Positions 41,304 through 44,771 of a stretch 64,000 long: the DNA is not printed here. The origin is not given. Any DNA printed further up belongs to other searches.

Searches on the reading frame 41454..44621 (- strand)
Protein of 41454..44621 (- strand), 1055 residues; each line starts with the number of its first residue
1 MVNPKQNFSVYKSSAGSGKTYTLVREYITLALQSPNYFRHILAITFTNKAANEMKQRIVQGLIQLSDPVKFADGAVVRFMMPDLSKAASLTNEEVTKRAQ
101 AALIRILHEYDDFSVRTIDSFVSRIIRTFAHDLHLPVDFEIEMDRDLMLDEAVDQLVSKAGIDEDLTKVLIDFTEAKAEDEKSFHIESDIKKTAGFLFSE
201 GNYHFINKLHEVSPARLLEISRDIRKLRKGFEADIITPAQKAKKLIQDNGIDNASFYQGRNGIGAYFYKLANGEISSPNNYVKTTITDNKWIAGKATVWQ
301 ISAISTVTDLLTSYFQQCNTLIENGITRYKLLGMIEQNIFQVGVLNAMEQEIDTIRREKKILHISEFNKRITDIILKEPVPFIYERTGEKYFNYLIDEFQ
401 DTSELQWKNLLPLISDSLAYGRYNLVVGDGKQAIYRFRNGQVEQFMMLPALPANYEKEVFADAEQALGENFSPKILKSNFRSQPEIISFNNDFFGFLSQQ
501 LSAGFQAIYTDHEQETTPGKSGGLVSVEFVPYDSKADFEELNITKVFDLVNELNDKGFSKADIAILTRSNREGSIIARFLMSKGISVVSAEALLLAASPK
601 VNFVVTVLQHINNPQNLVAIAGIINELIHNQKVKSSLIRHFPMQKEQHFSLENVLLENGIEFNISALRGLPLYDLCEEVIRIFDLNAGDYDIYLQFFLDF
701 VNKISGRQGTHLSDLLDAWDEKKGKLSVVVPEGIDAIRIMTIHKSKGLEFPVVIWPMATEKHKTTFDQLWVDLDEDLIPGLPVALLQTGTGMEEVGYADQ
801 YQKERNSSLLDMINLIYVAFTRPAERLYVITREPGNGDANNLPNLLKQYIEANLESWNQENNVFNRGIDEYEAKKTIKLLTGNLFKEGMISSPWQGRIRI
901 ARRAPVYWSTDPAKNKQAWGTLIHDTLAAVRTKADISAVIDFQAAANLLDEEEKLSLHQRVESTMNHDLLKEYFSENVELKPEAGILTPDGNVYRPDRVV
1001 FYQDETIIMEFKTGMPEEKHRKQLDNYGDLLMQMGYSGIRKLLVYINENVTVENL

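Call 36: search_protein_families(library=pfam, proteins=[window:41454-44621:-], max_evalue=0.0001)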
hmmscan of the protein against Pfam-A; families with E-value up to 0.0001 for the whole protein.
window:41454-44621:- (1055 aa): 4 families
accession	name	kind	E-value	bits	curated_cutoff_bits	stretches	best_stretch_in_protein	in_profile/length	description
PF00580.27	UvrD-helicase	-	7.9e-34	118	23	1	12-446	19-264/271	UvrD/REP helicase N-terminal domain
PF13361.12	UvrD_C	-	6.9e-21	75.5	25.6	2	476-652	3-162/350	UvrD-like helicase C-terminal domain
PF13245.12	AAA_19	-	1.7e-10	41.6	25.1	1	10-125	15-114/134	AAA domain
PF13538.12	UvrD_C_2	-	7.6e-09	35.8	27.4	1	737-761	2-28/52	UvrD-like helicase C-terminal domain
